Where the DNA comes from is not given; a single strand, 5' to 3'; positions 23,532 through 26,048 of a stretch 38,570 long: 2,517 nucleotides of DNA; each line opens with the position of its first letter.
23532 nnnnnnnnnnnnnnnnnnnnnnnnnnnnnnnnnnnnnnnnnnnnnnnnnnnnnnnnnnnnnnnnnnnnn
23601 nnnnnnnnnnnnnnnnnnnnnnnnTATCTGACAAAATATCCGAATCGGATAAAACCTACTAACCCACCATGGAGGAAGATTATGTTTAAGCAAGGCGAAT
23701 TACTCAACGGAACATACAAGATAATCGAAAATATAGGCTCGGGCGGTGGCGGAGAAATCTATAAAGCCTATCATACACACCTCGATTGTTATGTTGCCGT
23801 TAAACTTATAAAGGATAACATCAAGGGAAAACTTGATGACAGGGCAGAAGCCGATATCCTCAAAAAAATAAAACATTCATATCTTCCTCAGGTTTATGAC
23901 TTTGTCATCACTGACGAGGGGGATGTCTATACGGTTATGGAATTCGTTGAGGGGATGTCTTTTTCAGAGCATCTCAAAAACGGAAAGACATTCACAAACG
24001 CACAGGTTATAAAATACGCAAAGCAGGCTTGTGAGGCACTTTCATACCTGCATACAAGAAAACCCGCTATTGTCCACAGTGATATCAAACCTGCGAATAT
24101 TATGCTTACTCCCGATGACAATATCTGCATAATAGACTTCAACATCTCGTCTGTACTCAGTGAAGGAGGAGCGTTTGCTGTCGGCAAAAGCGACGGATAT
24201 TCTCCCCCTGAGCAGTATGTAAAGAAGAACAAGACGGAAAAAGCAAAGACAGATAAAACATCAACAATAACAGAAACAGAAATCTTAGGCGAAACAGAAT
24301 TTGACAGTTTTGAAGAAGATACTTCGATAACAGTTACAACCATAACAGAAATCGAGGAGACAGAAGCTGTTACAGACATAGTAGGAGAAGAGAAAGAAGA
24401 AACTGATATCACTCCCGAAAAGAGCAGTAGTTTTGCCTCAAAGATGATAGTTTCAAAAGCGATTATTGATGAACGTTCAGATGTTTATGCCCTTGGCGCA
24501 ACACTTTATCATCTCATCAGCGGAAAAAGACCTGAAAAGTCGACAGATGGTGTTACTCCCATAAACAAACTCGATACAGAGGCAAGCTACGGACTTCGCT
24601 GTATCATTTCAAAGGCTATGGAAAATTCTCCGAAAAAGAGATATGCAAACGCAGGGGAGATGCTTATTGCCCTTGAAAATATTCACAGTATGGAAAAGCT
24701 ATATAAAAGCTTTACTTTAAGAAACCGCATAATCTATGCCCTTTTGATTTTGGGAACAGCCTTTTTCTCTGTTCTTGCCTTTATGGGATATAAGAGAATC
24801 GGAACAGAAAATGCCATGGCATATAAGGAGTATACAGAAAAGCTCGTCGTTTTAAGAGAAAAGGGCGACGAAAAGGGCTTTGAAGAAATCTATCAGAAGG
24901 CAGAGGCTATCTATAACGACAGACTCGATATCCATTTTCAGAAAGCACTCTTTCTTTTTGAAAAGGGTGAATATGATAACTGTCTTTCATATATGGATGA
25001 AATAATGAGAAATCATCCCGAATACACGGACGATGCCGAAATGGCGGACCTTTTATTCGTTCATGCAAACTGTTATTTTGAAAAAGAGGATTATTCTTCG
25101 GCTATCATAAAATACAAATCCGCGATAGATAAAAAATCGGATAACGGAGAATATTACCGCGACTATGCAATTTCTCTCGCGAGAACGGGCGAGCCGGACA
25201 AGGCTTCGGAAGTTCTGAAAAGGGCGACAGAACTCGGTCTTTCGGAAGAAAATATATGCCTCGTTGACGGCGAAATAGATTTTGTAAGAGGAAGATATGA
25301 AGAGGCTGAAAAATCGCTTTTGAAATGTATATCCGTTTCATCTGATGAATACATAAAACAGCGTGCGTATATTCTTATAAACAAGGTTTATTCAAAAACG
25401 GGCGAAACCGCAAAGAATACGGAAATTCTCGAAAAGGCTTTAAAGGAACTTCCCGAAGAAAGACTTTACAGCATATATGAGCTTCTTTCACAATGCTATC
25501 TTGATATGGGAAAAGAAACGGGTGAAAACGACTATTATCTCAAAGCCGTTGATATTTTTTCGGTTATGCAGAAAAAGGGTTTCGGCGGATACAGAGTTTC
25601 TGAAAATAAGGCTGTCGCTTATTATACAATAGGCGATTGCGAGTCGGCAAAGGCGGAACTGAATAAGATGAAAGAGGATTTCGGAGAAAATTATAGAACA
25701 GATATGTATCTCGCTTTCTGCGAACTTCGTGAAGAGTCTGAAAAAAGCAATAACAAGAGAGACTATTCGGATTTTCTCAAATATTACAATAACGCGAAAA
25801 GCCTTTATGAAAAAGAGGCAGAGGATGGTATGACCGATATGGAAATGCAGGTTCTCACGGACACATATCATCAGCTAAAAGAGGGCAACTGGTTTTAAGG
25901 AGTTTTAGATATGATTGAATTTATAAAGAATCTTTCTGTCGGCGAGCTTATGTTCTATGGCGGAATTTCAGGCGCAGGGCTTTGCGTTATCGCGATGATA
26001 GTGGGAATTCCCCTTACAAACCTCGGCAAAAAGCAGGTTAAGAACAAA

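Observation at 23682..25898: Ser/Thr kinase with EssB topology: possible catalytically competent counterpart of the EssB pseudokinase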

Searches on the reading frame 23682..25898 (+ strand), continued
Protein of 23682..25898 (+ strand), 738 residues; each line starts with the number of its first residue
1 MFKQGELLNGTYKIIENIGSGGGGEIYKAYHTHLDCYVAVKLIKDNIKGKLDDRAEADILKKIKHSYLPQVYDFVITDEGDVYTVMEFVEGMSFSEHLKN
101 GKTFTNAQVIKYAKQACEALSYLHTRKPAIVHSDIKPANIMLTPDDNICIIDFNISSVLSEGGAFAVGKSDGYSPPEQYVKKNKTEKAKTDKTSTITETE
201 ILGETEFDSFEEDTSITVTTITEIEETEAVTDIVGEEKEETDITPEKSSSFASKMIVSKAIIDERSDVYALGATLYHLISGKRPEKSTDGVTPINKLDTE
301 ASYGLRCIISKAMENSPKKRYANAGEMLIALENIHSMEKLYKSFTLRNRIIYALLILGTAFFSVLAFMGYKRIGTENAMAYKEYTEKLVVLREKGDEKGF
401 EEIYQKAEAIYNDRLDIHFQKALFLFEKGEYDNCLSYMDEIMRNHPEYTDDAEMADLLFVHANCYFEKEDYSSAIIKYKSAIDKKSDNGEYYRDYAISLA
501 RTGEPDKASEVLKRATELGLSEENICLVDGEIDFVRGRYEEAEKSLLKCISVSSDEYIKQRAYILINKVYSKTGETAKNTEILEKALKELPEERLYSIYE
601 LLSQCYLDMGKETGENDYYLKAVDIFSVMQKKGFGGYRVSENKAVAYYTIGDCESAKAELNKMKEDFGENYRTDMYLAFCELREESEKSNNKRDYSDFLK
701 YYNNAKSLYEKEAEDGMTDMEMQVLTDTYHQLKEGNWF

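Call 43: fold_search(model_id=the predicted structure, library=pdb)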
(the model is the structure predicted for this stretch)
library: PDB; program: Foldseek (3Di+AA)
matches with E <= 10: 1999; with E <= 0.001: 1718
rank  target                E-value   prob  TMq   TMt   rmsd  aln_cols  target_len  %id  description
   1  2pzi_B                6.3e-13  1.00  0.29  0.33  41.8       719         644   14  Crystal Structure of Protein kinase PknG from Mycobacterium tuberculosis in Complex with Tetrahydrobenzothiophene AX20 (released 2007-07-24)
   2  4x3f_C                7.7e-12  1.00  0.31  0.78   3.2       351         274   22  Crystal structure of the intracellular domain of the M. tuberculosis Ser/Thr kinase PknA (released 2015-01-21)
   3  8chy                  4.2e-11  1.00  0.26  0.60   7.2       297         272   20  Crystal structure of an 8-repeat consensus TPR superhelix with Zinc. (released 2024-02-21)
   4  5o0y                  4.4e-11  1.00  0.28  0.65   5.9       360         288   19  TLK2 kinase domain from human (released 2018-05-30)
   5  5we8_B                1.5e-10  1.00  0.28  0.72   6.9       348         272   19  Crystal structure of WNK1 in complex with N-{(3R)-1-[(4-chlorophenyl)methyl]pyrrolidin-3-yl}-2-(3-methoxyphenyl)-N-met (released 2017-08-16)
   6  5we8_A                1.5e-10  1.00  0.28  0.72   7.2       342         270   19  Crystal structure of WNK1 in complex with N-{(3R)-1-[(4-chlorophenyl)methyl]pyrrolidin-3-yl}-2-(3-methoxyphenyl)-N-met (released 2017-08-16)
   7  6b2q_A                1.9e-10  1.00  0.29  0.78   4.2       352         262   20  Dual Inhibition of the Essential Protein Kinases A and B in Mycobacterium tuberculosis (released 2018-02-14)
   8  6b2q_D                2.6e-10  1.00  0.29  0.77   5.1       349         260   21  Dual Inhibition of the Essential Protein Kinases A and B in Mycobacterium tuberculosis (released 2018-02-14)
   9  9qhb                  2.7e-10  1.00  0.28  0.62   6.5       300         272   20  Crystal structure of 16-repeat CTPR protein with eliminated coordination sites (released 2025-10-22)
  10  6i99_B                3.0e-10  1.00  0.30  0.77   4.4       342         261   17  Bone Marrow Tyrosine Kinase in Chromosome X in complex with a newly designed covalent inhibitor JS24 (released 2020-05-27)
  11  9qhc_B                4.9e-10  1.00  0.26  0.59   9.0       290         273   19  Crystal structure of 8-repeat CTPR protein with eliminated coordination sites (released 2025-10-22)
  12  5o26_A                5.6e-10  1.00  0.31  0.79   3.2       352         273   16  Crystal structure of WNK3 kinase domain in a diphosphorylated state and in complex with AMP-PNP/Mg2+ (released 2017-06-28)
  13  5tf9_A                6.1e-10  1.00  0.28  0.76   4.5       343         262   18  Crystal structure of WNK1 in complex with Mn2+AMPPNP and WNK476 (released 2016-10-19)
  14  6ccf_B                6.7e-10  1.00  0.28  0.74   5.0       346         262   21  Crystal Structure of the Human CAMKK1A in complex with Hesperadin (released 2018-03-07)
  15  5w7t_A                7.6e-10  1.00  0.28  0.71   4.7       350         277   18  STRUCTURE OF PHOSPHORYLATED WNK1 (released 2018-06-20)
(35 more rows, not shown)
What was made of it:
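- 23715..24686 (+): Cytoplasmic Hanks-type kinase domain (about aa 12-335). Contains G-loop aa 19-24, K41, E56, HSD-IKPAN aa 132-139, DFN aa 152-154 and SPPE aa 174-177. Foldseek: PknA, TM-score 0.78 (call 43).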

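Call 67: search_protein_families(library=pfam, proteins=[L056:7852-9975:+, L025:8121-9902:+, L015:14034-16277:+, L044:12048-13061:+, L028:12-620:+, L034:3911-4222:+, L038:4651-5547:+, L039:2288-3871:+], max_evalue=0.01)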
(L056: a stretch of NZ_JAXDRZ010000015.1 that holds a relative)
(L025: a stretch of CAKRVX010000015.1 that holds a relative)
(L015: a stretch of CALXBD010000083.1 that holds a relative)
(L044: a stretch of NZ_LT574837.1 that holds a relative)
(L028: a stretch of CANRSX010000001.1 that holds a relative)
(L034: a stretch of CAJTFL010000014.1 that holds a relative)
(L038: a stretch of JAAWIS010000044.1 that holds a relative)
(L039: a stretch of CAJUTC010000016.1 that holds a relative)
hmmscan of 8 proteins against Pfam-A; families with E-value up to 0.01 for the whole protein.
L056:7852-9975:+ (707 aa): 13 families
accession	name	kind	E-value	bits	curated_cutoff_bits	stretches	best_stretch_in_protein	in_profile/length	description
PF18075.7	FtsX_ECD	-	6.2e-10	40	23.5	1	276-364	5-96/96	FtsX extracellular domain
PF14559.12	TPR_19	-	2.8e-09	37.6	25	1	88-139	2-53/68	Tetratricopeptide repeat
PF00515.34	TPR_1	-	9e-08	32.1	27.8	1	86-109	10-33/34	Tetratricopeptide repeat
PF13240.11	Zn_Ribbon_1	-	9.1e-06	25.7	25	1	3-24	2-23/23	zinc-ribbon domain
PF13414.12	TPR_11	-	1.3e-05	25.2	26.8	1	84-125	1-42/42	TPR repeat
PF13424.12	TPR_12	-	3.7e-05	24.3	30.1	0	83-109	51-77/77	Tetratricopeptide repeat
PF13428.12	TPR_14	-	4.1e-05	24.3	23.5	1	83-119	7-43/44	Tetratricopeptide repeat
PF07719.23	TPR_2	-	0.00024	21.4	27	1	84-109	8-33/34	Tetratricopeptide repeat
PF13181.12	TPR_8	-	0.00036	20.9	25.7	0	87-109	11-33/34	Tetratricopeptide repeat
PF12773.13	DZR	-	0.00087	19.8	27.3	1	3-38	1-28/45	Double zinc ribbon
PF24460.1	DUF7575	-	0.0031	17.3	28.5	1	2-24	5-27/28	Domain of unknown function (DUF7575)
PF13431.12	TPR_17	-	0.0063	17.1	24.4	0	99-131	1-33/34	Tetratricopeptide repeat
PF12895.13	ANAPC3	-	0.0093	16.7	27.2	0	91-142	3-54/82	Anaphase-promoting complex, cyclosome, subunit 3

L025:8121-9902:+ (593 aa): 5 families
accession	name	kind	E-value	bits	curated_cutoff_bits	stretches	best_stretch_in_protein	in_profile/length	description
PF00515.34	TPR_1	-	1.2e-06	28.6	27.8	1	52-78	7-33/34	Tetratricopeptide repeat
PF14559.12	TPR_19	-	8.1e-06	26.5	25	1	57-119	2-64/68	Tetratricopeptide repeat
PF13181.12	TPR_8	-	0.00033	21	25.7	0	52-78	7-33/34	Tetratricopeptide repeat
PF07719.23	TPR_2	-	0.00053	20.4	27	0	51-78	6-33/34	Tetratricopeptide repeat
PF13428.12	TPR_14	-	0.0045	18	23.5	0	50-88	5-43/44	Tetratricopeptide repeat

L015:14034-16277:+ (747 aa): 12 families
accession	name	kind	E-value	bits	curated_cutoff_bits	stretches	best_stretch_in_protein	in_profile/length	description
PF00092.34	VWA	-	6.1e-23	82.3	23.8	1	507-667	2-174/174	von Willebrand factor type A domain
PF13519.12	VWA_2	-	5.3e-22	78.9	27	1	508-605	2-106/107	von Willebrand factor type A domain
PF13768.12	VWA_3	-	3.5e-11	43.8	27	1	507-650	3-151/155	von Willebrand factor type A domain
PF14559.12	TPR_19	-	3.4e-06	27.7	25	0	220-281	4-62/68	Tetratricopeptide repeat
PF07719.23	TPR_2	-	8.1e-06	26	27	0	210-239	4-33/34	Tetratricopeptide repeat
PF05762.20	VWA_CoxE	-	3e-05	24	26.4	1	502-624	54-178/222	VWA domain containing CoxE-like protein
PF13428.12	TPR_14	-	3.7e-05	24.4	23.5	0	211-249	5-42/44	Tetratricopeptide repeat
PF13432.12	TPR_16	-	0.00031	21.6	32.7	0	212-255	2-48/65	Tetratricopeptide repeat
PF10805.13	DUF2730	-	0.0014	19.2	24.9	1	294-328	36-70/102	Protein of unknown function (DUF2730)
PF13174.12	TPR_6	-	0.0015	19.5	26.3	0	70-94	5-29/33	Tetratricopeptide repeat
PF13176.12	TPR_7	-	0.0049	17.3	27.9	0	340-365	1-26/36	Tetratricopeptide repeat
PF13181.12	TPR_8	-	0.005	17.3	25.7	0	72-96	8-32/34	Tetratricopeptide repeat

L044:12048-13061:+ (337 aa): 0 families

L028:12-620:+ (202 aa): 1 family
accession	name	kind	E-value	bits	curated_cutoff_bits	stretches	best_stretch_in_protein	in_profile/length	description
PF00482.28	T2SSF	-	4.6e-05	23.8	25.2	1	31-159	2-121/125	Type II secretion system (T2SS), protein F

L034:3911-4222:+ (103 aa): 1 family
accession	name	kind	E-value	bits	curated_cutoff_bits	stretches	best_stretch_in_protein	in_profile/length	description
PF13780.11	DUF4176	-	2.5e-24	85.5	25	1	5-79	1-74/74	Domain of unknown function (DUF4176)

L038:4651-5547:+ (298 aa): 5 families
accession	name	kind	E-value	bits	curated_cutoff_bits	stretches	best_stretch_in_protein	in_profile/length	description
PF13308.11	YARHG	-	5.8e-27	93.9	27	1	211-294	2-84/85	YARHG domain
PF13240.11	Zn_Ribbon_1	-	1e-08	35.1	25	1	2-22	1-21/23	zinc-ribbon domain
PF13248.11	Zn_ribbon_3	-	4.2e-06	26.5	27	1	2-24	4-26/26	zinc-ribbon domain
PF12773.13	DZR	-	0.00018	22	27.3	1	3-21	27-45/45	Double zinc ribbon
PF02724.19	CDC45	-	0.0083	14.9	34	0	105-288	127-247/624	CDC45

L039:2288-3871:+ (527 aa): 0 families

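Call 68: find_encoding_contigs(protein=window:23682-25898:+, flank=10000, max_places=3)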
Protein window:23682-25898:+ (738 aa): 2 contigs read that carry it; 2 places shown.
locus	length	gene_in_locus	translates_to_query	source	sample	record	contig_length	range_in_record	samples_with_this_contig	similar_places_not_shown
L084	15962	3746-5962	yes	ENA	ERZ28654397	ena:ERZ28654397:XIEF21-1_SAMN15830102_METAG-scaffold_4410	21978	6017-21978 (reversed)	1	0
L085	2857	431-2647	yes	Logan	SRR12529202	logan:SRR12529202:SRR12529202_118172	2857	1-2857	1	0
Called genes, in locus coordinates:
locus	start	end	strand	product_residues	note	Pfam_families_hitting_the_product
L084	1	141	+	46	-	?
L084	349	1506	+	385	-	-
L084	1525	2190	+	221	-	PF16697:Yop-YscD_cpl, PF00498:FHA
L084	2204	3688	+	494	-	PF00481:PP2C (weak), PF13672:PP2C_2, PF13181:TPR_8 (faint), PF14559:TPR_19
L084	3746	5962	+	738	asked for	PF00069:Pkinase, PF07714:PK_Tyr_Ser-Thr, PF03109:ABC1 (weak), PF01636:APH (faint), PF13428:TPR_14 (faint), PF14559:TPR_19 (faint), PF07719:TPR_2 (faint), PF12895:ANAPC3 (faint), +2 more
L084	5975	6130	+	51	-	-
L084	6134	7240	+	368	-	-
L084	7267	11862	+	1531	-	PF00498:FHA, PF16697:Yop-YscD_cpl (weak), PF01935:DUF87 (faint), PF24883:NPHP3_N (faint), PF01580:FtsK_SpoIIIE, PF13401:AAA_22 (faint), PF13555:AAA_29 (faint), PF01580:FtsK_SpoIIIE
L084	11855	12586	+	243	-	PF04397:LytTR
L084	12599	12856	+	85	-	-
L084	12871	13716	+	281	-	PF07719:TPR_2 (faint), PF14559:TPR_19, PF13414:TPR_11 (weak), PF11178:DUF2963 (weak)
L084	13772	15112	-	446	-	PF02518:HATPase_c (weak), PF14501:HATPase_c_5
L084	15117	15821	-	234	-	PF00072:Response_reg, PF04397:LytTR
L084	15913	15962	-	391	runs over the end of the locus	PF03704:BTAD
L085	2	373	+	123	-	?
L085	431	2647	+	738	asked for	PF00069:Pkinase, PF07714:PK_Tyr_Ser-Thr, PF03109:ABC1 (weak), PF01636:APH (faint), PF13428:TPR_14 (faint), PF14559:TPR_19 (faint), PF07719:TPR_2 (faint), PF12895:ANAPC3 (faint), +2 more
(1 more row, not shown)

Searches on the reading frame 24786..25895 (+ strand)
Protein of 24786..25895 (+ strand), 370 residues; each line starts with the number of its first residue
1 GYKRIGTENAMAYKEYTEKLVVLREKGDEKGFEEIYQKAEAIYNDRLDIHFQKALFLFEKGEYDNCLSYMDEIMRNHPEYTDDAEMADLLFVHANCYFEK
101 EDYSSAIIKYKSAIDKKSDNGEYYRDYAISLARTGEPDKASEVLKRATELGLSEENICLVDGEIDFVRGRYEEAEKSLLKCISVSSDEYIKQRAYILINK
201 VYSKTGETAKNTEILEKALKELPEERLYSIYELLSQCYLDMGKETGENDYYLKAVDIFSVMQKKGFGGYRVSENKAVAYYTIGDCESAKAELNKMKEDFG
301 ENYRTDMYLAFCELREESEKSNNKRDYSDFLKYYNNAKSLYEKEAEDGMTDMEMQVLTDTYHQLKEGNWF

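Call 74: search_protein_families(library=pfam, proteins=[window:24786-25895:+], max_evalue=10)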
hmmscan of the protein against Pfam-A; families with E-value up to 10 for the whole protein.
window:24786-25895:+ (370 aa): 27 families (the best 25 are shown)
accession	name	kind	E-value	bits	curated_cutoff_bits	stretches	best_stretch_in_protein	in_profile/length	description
PF13424.12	TPR_12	-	4.9e-14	52.7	30.1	3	49-115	5-73/77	Tetratricopeptide repeat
PF14559.12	TPR_19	-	6.4e-12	46.1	25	2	98-149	2-53/68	Tetratricopeptide repeat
PF13428.12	TPR_14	-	4.7e-11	42.7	23.5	2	123-150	3-30/44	Tetratricopeptide repeat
PF13181.12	TPR_8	-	9.1e-10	38.4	25.7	2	169-187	15-33/34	Tetratricopeptide repeat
PF07719.23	TPR_2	-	4.4e-09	36.2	27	4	122-150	2-30/34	Tetratricopeptide repeat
PF12895.13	ANAPC3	-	2.5e-08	34.5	27.2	2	117-181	21-82/82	Anaphase-promoting complex, cyclosome, subunit 3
PF20308.4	TPR-S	-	3.6e-07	31.1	27.6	1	102-159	1-56/102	Tetratricopeptide Repeats-Sensor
PF13174.12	TPR_6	-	5.2e-07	30.3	26.3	1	51-79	4-32/33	Tetratricopeptide repeat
PF25064.1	ARM_TT21_5th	-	6.1e-06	27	27.8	1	94-149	8-63/117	TT21 fifth ARM repeats domain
PF13414.12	TPR_11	-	9.9e-06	25.6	26.8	1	95-130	2-37/42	TPR repeat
PF13432.12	TPR_16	-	2.5e-05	25.1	32.7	2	94-149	4-59/65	Tetratricopeptide repeat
PF24575.1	TPR_Slam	-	0.0004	21.2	35.2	2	91-140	51-100/104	Surface lipoprotein assembly modifier, N-terminal TPR repeats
PF01535.26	PPR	-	0.00065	20.2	25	0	130-151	9-30/31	PPR repeat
PF09976.15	TPR_21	-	0.00076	19.7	25.5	2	58-121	50-110/193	Tetratricopeptide repeat-like domain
PF23914.1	TPR_CcmH_CycH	-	0.001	19.4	42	1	99-176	62-142/158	Cytochrome c-type biogenesis protein H TPR domain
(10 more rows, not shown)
